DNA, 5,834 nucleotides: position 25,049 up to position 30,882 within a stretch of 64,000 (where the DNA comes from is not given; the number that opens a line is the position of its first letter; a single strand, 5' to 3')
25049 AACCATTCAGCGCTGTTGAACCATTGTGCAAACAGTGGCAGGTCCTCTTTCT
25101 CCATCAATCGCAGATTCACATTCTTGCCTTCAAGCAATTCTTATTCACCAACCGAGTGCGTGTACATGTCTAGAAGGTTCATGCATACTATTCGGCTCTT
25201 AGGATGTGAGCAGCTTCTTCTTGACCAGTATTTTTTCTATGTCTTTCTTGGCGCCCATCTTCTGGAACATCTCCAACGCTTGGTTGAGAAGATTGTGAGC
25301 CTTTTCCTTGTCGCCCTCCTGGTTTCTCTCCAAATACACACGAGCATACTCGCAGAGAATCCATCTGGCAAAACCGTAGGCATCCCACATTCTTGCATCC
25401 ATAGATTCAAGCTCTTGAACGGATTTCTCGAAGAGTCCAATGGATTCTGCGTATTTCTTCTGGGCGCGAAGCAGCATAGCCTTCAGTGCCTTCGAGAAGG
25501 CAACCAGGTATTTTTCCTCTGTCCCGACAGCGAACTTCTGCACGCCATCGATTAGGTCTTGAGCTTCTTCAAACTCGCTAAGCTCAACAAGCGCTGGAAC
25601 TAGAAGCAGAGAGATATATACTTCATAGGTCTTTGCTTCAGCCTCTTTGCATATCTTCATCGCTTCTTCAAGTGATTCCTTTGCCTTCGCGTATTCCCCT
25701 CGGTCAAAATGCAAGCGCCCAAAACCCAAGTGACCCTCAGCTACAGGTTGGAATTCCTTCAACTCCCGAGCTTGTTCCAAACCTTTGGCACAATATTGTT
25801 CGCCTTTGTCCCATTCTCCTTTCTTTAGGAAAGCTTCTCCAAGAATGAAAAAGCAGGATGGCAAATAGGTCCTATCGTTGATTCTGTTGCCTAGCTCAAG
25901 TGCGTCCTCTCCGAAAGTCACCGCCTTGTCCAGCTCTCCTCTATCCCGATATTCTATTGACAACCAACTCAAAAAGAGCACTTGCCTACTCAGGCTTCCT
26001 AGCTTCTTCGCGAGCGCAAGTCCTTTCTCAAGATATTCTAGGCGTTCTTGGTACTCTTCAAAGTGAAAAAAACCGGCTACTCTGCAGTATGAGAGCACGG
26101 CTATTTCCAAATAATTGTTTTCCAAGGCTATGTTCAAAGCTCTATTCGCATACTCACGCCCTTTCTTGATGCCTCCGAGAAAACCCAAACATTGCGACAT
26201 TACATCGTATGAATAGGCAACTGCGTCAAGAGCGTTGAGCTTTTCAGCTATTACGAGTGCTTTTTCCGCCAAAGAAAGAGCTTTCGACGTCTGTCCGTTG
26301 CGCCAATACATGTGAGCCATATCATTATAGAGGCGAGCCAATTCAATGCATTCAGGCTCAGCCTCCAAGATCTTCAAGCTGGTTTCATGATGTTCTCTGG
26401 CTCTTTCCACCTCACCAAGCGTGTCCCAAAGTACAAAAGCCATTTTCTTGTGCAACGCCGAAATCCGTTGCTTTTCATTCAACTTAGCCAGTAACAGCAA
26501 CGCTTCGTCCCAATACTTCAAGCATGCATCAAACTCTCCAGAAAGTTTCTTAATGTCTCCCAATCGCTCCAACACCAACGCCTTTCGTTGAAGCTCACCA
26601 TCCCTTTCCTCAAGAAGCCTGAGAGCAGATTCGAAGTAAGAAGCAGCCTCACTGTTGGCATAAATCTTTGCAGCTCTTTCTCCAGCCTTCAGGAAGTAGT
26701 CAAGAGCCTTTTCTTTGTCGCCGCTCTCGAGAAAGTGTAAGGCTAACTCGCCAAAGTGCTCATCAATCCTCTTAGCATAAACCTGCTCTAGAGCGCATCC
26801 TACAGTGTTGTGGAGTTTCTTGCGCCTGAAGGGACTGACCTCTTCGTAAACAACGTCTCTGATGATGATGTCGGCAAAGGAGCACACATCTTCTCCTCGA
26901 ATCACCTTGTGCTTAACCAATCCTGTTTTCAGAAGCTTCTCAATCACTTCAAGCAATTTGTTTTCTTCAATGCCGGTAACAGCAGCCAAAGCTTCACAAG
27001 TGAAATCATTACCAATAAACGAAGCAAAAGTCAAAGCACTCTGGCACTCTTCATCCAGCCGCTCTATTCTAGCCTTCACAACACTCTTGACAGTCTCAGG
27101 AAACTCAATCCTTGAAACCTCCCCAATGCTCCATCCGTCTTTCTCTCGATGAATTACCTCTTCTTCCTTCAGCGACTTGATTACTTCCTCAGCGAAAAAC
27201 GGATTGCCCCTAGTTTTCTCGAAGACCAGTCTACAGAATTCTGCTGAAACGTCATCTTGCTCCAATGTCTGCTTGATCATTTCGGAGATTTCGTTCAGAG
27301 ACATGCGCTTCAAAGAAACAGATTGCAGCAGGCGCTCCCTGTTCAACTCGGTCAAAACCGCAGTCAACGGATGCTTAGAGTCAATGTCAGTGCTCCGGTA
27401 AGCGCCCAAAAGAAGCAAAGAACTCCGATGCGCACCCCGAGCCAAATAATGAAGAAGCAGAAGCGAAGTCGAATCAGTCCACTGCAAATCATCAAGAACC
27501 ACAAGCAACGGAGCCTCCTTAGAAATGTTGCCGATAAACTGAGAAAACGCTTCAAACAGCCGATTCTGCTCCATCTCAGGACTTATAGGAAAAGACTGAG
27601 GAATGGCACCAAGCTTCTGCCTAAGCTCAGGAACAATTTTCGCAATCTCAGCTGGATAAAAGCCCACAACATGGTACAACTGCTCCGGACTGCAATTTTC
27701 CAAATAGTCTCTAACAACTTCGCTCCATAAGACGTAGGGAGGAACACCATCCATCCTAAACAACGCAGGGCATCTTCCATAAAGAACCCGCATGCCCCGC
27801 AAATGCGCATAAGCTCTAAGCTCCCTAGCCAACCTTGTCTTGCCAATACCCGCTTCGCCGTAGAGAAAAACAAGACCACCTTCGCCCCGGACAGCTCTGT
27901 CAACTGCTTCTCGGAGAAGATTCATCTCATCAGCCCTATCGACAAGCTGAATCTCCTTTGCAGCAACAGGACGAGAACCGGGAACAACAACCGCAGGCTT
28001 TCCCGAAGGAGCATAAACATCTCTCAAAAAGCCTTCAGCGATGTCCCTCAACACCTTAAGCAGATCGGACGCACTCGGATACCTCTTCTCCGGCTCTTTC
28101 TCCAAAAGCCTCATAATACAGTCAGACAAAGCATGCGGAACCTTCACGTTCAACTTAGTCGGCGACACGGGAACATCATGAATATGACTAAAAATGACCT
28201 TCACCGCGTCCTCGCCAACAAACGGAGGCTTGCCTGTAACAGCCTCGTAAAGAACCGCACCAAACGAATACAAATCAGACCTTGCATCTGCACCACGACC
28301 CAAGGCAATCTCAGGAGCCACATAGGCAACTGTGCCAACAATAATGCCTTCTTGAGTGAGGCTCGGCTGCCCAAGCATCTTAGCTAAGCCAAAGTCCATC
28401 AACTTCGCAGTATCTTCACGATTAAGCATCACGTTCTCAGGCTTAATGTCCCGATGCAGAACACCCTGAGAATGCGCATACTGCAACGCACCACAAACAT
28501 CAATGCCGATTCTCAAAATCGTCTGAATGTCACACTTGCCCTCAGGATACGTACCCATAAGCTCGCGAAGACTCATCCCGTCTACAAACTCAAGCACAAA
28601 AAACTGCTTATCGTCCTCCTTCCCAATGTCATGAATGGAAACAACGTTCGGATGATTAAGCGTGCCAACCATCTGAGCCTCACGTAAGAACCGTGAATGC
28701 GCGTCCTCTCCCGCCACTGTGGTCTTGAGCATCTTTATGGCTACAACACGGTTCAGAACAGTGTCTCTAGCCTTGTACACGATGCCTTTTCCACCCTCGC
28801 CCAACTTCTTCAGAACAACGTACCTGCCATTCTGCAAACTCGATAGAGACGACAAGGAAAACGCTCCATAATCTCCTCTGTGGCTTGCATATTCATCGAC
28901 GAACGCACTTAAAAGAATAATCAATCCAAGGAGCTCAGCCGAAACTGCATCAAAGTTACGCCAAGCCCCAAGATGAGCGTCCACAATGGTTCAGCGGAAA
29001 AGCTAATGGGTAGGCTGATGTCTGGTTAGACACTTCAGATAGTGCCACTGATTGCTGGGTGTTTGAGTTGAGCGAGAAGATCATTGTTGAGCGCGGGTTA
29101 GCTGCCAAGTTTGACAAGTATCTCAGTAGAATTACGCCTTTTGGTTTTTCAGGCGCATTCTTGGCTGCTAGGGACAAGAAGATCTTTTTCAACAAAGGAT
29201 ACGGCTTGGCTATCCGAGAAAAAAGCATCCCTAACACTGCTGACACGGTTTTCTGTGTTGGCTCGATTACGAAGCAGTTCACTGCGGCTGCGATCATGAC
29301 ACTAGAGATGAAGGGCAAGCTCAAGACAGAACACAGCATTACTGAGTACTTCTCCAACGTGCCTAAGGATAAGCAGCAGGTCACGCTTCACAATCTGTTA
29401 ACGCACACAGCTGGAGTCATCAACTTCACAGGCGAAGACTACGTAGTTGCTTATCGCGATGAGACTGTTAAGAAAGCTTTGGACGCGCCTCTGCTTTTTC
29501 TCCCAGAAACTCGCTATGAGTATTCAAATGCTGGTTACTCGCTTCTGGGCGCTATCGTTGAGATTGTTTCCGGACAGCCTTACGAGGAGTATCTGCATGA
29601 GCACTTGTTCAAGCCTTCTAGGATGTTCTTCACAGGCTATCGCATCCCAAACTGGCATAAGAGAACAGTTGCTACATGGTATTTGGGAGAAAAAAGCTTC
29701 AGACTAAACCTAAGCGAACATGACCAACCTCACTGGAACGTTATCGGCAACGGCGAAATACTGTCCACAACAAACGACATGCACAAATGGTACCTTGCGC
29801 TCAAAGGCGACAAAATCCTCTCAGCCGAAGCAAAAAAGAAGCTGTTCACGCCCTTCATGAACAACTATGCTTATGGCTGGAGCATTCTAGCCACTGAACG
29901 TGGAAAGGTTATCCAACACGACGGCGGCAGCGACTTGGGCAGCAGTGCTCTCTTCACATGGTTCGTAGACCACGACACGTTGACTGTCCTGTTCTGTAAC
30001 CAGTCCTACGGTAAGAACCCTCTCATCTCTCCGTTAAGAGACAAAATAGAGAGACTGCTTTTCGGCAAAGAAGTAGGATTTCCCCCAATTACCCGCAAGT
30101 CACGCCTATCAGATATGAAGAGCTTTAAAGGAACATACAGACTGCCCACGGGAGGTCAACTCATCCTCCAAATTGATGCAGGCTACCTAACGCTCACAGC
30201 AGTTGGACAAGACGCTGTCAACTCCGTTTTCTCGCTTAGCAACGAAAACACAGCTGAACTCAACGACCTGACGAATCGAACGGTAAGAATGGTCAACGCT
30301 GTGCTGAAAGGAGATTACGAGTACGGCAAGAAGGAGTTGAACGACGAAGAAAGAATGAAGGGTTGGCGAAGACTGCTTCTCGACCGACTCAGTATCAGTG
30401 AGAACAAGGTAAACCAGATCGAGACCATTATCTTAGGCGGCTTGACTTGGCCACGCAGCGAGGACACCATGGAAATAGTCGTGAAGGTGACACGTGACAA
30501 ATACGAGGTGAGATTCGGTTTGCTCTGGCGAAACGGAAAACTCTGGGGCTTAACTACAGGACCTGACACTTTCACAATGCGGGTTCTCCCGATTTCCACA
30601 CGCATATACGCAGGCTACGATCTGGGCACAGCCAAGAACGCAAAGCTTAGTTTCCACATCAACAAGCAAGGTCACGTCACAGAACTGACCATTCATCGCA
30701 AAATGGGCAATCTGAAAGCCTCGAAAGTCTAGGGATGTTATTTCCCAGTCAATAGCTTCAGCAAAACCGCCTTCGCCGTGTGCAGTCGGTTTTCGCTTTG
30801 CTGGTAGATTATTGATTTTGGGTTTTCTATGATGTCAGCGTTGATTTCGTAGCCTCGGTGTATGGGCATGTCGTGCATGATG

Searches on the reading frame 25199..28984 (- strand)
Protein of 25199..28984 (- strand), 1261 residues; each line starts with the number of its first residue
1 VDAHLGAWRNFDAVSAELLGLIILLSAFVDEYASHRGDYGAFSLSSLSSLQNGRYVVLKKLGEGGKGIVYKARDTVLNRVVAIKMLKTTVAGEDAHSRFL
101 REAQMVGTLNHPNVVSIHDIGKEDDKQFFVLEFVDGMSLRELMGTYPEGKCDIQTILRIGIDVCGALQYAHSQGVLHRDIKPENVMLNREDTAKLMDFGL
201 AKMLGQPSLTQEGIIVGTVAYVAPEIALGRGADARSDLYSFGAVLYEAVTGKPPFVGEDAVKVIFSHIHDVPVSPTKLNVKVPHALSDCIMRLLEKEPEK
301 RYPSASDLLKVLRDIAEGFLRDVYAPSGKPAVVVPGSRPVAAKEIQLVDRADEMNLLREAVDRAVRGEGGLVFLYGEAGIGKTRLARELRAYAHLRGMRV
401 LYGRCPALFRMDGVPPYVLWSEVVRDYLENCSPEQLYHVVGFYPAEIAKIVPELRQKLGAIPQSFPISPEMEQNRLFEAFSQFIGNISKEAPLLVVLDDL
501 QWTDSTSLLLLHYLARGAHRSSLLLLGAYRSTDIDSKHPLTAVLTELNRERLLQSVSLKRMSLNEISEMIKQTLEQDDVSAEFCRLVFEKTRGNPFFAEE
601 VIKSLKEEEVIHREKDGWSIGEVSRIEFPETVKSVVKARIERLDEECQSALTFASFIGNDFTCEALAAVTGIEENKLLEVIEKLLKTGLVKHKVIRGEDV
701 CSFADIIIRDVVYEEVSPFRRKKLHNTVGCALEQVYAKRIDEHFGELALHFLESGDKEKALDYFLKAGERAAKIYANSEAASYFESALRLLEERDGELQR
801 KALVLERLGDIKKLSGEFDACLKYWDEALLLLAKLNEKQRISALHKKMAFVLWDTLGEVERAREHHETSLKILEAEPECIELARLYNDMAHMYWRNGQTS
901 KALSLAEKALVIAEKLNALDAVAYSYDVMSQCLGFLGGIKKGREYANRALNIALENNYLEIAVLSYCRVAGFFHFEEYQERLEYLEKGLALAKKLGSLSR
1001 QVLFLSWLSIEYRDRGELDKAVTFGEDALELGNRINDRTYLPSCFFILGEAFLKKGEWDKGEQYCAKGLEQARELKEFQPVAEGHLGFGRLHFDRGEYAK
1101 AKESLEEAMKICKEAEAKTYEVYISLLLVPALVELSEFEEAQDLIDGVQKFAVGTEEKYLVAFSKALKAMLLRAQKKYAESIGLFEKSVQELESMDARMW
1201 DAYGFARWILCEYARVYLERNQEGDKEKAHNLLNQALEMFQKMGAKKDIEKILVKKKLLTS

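Call 54: search_protein_families(library=pfam, proteins=[window:25199-28984:-], max_evalue=0.01)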
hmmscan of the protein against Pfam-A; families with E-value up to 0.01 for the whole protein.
window:25199-28984:- (1261 aa): 17 families
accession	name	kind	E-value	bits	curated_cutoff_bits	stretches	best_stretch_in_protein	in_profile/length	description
PF00069.31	Pkinase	-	1.5e-53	182.3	31.7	1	55-308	1-257/263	Protein kinase domain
PF07714.23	PK_Tyr_Ser-Thr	-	1.8e-37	129.5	23.1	1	58-308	4-254/258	Protein tyrosine and serine/threonine kinase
PF13191.12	AAA_16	-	1.7e-29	103.9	32.6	1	346-525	1-166/167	AAA ATPase domain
PF13424.12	TPR_12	-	5.1e-27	94.3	30.1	5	842-914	4-76/77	Tetratricopeptide repeat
PF17874.7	TPR_MalT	-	3.1e-15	56.7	45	2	936-1079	14-159/336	MalT-like TPR region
PF07719.23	TPR_2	-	5.6e-14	51.5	27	0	1082-1113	1-32/34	Tetratricopeptide repeat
PF13374.12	TPR_10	-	6.2e-10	39.2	27.5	1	883-916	2-35/42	Tetratricopeptide repeat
PF00515.34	TPR_1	-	1.3e-09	37.9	27.8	0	883-914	1-32/34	Tetratricopeptide repeat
PF13428.12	TPR_14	-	3.1e-08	33.9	23.5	0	884-912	2-30/44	Tetratricopeptide repeat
PF13401.12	AAA_22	-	1.2e-06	29.3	27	1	368-528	4-123/130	AAA domain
PF17667.7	Pkinase_fungal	-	1.2e-06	28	24.1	1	165-242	297-380/387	Fungal protein kinase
PF10602.15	RPN7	-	5.3e-05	23.4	29.6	0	1080-1194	34-145/174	26S proteasome subunit RPN7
PF03109.22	ABC1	-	0.00022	20.9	22.9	1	126-205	142-218/244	ABC1 atypical kinase-like domain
PF13176.12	TPR_7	-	0.00093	19.6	27.9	0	889-915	5-31/36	Tetratricopeptide repeat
PF01637.24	ATPase_2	-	0.0017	18.6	33.2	0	348-402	2-53/225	ATPase domain predominantly from Archaea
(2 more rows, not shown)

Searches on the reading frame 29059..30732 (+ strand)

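Call 54: search_protein_families(library=pfam, proteins=[window:29059-30732:+], max_evalue=0.01)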
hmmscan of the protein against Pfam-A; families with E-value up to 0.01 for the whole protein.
window:29059-30732:+ (557 aa): 2 families
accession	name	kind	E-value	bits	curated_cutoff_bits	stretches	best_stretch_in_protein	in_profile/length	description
PF00144.29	Beta-lactamase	-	2.7e-51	175.1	27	1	32-318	17-313/329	Beta-lactamase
PF11954.13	DUF3471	-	0.00021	22.1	29.3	0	503-546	44-89/103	Domain of unknown function (DUF3471)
